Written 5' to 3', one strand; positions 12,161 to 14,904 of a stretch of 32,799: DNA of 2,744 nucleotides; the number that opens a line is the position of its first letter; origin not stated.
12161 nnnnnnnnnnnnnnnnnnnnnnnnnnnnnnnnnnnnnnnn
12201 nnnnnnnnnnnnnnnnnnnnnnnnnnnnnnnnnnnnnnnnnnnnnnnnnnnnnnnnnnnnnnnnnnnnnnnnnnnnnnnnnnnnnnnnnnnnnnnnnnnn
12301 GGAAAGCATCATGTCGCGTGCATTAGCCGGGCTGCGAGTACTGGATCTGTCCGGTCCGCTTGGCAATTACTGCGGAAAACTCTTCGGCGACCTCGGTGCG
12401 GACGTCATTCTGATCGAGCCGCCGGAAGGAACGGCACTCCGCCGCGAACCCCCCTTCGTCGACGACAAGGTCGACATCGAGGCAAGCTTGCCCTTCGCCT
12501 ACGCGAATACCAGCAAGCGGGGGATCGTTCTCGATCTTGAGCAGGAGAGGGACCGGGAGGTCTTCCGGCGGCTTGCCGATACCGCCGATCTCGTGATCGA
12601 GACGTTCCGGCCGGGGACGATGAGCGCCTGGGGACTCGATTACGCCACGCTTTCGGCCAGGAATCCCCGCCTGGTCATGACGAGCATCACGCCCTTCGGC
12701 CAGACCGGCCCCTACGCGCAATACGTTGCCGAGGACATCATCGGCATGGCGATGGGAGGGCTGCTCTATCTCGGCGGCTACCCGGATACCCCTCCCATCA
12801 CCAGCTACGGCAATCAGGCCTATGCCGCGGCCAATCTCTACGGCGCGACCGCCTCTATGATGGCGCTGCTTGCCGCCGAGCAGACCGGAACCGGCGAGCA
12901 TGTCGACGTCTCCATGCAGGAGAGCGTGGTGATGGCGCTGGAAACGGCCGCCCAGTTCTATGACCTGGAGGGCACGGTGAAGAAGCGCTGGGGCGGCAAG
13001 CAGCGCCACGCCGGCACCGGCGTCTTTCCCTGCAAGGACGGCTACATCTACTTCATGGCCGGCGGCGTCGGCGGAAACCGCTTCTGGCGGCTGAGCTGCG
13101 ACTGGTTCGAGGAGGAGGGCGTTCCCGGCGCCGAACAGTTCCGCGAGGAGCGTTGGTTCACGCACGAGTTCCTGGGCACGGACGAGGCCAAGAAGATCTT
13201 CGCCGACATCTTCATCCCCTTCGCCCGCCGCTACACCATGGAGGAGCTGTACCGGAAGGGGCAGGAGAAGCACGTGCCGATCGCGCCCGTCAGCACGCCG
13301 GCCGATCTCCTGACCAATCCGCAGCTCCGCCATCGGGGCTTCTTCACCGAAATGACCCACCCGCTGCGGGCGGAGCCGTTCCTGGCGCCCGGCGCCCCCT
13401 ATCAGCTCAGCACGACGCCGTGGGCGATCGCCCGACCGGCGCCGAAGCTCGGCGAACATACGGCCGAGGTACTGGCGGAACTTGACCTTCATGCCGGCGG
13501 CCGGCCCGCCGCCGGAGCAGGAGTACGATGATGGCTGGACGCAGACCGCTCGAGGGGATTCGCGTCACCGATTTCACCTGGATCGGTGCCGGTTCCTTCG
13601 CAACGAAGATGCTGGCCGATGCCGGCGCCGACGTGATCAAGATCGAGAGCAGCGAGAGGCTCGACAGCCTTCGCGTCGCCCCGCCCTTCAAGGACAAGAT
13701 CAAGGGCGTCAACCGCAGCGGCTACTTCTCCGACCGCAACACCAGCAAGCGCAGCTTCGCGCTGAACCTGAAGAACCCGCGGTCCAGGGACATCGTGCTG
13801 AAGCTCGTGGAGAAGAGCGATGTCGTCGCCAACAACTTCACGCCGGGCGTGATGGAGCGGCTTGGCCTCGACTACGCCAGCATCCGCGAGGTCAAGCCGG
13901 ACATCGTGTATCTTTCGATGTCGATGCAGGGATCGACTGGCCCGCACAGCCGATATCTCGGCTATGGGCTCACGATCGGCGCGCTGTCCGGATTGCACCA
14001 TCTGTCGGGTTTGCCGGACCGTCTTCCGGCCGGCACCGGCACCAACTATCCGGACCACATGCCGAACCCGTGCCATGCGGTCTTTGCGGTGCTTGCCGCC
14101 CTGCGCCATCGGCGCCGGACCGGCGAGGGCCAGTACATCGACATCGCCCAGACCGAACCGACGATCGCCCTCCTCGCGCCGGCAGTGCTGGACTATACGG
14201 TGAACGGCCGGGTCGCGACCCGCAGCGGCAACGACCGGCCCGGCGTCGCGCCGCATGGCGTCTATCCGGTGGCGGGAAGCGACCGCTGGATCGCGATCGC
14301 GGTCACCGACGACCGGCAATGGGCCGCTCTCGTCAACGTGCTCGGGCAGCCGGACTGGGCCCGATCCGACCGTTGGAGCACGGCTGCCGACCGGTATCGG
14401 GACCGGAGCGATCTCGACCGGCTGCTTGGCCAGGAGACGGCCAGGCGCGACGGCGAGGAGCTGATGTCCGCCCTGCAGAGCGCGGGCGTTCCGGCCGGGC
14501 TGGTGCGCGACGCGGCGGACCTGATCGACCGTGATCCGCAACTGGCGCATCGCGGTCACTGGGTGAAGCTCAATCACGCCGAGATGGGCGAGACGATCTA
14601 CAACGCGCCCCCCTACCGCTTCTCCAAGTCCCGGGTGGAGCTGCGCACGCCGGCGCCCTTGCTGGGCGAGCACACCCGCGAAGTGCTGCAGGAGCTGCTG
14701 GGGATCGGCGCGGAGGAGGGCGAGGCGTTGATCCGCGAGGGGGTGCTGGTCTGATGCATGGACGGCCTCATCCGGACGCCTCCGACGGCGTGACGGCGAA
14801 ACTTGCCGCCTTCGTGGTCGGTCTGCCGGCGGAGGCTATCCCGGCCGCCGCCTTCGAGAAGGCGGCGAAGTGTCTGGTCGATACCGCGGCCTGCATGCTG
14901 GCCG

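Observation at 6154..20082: Twelve-gene translationally coupled operon with a split TTT transporter bracketing PrpD x3, CoA-transferase x2, ACAD, crotonase and PrpF: candidate undescribed carboxylate pathway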

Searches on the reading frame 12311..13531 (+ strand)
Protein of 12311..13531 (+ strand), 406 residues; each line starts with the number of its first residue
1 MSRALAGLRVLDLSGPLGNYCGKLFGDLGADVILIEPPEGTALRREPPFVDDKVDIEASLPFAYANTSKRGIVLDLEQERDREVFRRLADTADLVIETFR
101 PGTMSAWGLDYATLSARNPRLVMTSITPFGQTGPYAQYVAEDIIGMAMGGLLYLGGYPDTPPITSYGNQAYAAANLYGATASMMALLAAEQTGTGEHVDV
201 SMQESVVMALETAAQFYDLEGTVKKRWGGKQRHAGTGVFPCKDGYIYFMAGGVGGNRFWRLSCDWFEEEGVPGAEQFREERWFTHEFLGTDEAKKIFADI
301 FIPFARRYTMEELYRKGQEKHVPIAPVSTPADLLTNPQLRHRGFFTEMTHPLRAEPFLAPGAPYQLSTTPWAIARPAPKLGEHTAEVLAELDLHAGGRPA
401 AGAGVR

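Call 7: search_protein_families(library=pfam, proteins=[window:12311-13531:+])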
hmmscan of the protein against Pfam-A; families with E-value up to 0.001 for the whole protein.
window:12311-13531:+ (406 aa): 1 family
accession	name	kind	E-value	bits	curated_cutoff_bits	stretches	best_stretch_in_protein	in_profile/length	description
PF02515.22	CoA_transf_3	-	7.7e-90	302.1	23.3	1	5-384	1-366/366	CoA-transferase family III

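Call 11: search_protein_families(library=ncbifam, proteins=[window:12311-13531:+], max_evalue=1e-10)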
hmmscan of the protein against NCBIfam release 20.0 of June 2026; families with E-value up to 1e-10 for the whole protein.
window:12311-13531:+ (406 aa): 7 families
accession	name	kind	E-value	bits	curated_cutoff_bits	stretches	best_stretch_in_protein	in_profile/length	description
NF052585.1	SucGlutTfsCaiB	equivalog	2.2e-61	207.6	750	1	3-392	6-389/394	succinate--glutarate CoA-transferase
NF041294.1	Scnl_mescCoAtase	equivalog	1e-53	182.9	700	1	4-388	3-380/381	succinyl-CoA:mesaconate CoA-transferase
NF003809.0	PRK05398.1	subfamily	1.5e-47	162.1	442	2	1-207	1-205/416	formyl-CoA transferase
TIGR03253.1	oxalate_frc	equivalog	4.8e-42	144.1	504.2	1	3-207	2-204/416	formyl-CoA transferase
NF008511.0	PRK11430.1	equivalog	1.7e-41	142.6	522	1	6-387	11-375/381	CoA:oxalate CoA-transferase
NF002914.1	PRK03525.1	equivalog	1.1e-28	100.4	413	1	19-391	25-381/400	L-carnitine CoA-transferase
TIGR04253.1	mesacon_CoA_iso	equivalog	4.1e-13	49.1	725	1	5-391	3-383/403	2-methylfumaryl-CoA isomerase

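Call 36: search_solved_structures(query=window:12311-13531:+, max_evalue=1e-25)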
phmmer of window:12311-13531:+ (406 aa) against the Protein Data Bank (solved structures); distinct sequences matched with E-value up to 1e-25: 21.
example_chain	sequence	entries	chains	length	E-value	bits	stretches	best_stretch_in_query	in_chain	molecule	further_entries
9fn0_A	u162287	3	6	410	1.6e-97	330.3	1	5-391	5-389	Subunit of Benzylsuccinate CoA-transferase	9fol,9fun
4ed9_A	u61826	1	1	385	1.4e-48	169.1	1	4-392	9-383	CAIB/BAIF family protein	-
9br7_A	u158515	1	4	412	7.6e-42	146.9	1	4-391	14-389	Succinate--hydroxymethylglutarate CoA-transferase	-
9br6_A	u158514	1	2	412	1.9e-41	145.6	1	4-391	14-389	Succinate--hydroxymethylglutarate CoA-transferase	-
1pt5_A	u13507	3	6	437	2.5e-36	128.7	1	1-392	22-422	Hypothetical protein yfdW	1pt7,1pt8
1pqy_A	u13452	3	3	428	3.6e-36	128.2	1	2-392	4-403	Hypothetical protein yfdW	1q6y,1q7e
4hl6_A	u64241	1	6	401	1.6e-35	126.1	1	6-368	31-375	Uncharacterized protein YfdE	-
9fn0_B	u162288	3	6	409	7.7e-32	113.9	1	2-389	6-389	Subunit of Benzylsuccinate CoA-transferase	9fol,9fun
10uh_A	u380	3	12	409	1.3e-31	113.2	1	4-391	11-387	Formyl-coenzyme a transferase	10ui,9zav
2vjp_A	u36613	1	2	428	3.5e-29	105.2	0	1-209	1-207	FORMYL-COENZYME A TRANSFERASE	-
2vjm_B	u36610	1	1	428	9.6e-29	103.7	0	1-209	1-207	FORMYL-COENZYME A TRANSFERASE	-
2vjo_A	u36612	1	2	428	1.4e-28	103.1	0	1-209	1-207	FORMYL-COENZYME A TRANSFERASE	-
1p5h_A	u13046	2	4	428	1.6e-28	103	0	1-209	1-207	Formyl-coenzyme A transferase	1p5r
2vjk_A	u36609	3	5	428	1.6e-28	103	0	1-209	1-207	FORMYL-COENZYME A TRANSFERASE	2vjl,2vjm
2vjn_A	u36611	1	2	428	1.8e-28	102.8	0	1-209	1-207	FORMYL-COENZYME A TRANSFERASE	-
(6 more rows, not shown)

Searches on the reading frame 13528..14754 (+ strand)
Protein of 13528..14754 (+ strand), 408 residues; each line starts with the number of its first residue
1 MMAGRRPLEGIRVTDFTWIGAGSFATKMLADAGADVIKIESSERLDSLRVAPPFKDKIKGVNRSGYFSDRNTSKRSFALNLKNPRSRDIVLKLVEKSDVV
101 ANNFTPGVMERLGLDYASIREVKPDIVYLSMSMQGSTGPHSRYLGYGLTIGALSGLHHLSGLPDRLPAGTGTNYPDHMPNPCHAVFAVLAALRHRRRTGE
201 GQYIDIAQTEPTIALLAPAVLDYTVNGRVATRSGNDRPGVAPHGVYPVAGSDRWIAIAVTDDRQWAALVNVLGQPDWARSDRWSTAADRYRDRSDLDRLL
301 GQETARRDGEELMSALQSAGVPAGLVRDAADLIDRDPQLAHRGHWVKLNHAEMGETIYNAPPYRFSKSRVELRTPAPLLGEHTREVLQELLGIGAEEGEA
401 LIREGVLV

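Call 7: search_protein_families(library=pfam, proteins=[window:13528-14754:+])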
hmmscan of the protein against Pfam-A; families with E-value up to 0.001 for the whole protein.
window:13528-14754:+ (408 aa): 1 family
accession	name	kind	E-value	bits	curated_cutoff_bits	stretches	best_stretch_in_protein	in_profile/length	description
PF02515.22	CoA_transf_3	-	2.1e-113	379.6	23.3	1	8-383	1-366/366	CoA-transferase family III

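Call 11: search_protein_families(library=ncbifam, proteins=[window:13528-14754:+], max_evalue=1e-10)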
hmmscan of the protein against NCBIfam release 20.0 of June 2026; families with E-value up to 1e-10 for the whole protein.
window:13528-14754:+ (408 aa): 7 families
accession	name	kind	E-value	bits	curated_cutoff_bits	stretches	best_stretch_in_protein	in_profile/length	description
NF052585.1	SucGlutTfsCaiB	equivalog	5.9e-77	258.9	750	1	5-391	5-389/394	succinate--glutarate CoA-transferase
NF041294.1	Scnl_mescCoAtase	equivalog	3.7e-64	217.2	700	1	8-388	4-381/381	succinyl-CoA:mesaconate CoA-transferase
NF003809.0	PRK05398.1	subfamily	2.4e-58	197.7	442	1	6-406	3-415/416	formyl-CoA transferase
TIGR03253.1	oxalate_frc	equivalog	2.7e-58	197.7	504.2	1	6-406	2-415/416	formyl-CoA transferase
NF008511.0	PRK11430.1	equivalog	2e-52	178.6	522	1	5-343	7-336/381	CoA:oxalate CoA-transferase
NF002914.1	PRK03525.1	equivalog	3.9e-23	82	413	1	7-406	9-396/400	L-carnitine CoA-transferase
TIGR04253.1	mesacon_CoA_iso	equivalog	1.7e-21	76.7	725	1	8-405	3-398/403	2-methylfumaryl-CoA isomerase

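Call 34: search_solved_structures(query=window:13528-14754:+, max_evalue=1e-20)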
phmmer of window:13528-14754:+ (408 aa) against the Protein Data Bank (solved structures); distinct sequences matched with E-value up to 1e-20: 29.
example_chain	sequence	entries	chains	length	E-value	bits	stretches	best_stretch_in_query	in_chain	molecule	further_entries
9fn0_B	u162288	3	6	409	1.6e-116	393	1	5-408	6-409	Subunit of Benzylsuccinate CoA-transferase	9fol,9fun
4ed9_A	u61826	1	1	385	3.1e-62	214.2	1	6-390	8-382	CAIB/BAIF family protein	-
9br6_A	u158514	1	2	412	6.3e-57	196.7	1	5-394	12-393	Succinate--hydroxymethylglutarate CoA-transferase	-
9br7_A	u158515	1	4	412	8.7e-57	196.3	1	5-394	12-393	Succinate--hydroxymethylglutarate CoA-transferase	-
10uh_A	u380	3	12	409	2.1e-54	188.4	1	6-407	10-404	Formyl-coenzyme a transferase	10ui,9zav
4hl6_A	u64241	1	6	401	6.7e-43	150.6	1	5-342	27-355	Uncharacterized protein YfdE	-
9fn0_A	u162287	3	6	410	4.3e-39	138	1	11-406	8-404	Subunit of Benzylsuccinate CoA-transferase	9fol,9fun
2vjq_A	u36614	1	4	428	4.1e-38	134.8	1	6-251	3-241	FORMYL-COENZYME A TRANSFERASE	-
2vjo_A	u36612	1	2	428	4.3e-38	134.7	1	6-251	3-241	FORMYL-COENZYME A TRANSFERASE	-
2vjp_A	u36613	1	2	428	5.1e-38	134.5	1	6-251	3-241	FORMYL-COENZYME A TRANSFERASE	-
1p5h_A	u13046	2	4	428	6e-38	134.3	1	6-251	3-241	Formyl-coenzyme A transferase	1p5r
2vjn_A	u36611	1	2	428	7.4e-38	134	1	6-290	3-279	FORMYL-COENZYME A TRANSFERASE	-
2vjk_A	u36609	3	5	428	8.2e-38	133.8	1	6-251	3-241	FORMYL-COENZYME A TRANSFERASE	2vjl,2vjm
1t4c_A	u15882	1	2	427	9.4e-38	133.6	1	6-225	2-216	Formyl-CoA:oxalate CoA-transferase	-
1pqy_A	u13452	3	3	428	1.9e-37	132.6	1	6-215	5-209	Hypothetical protein yfdW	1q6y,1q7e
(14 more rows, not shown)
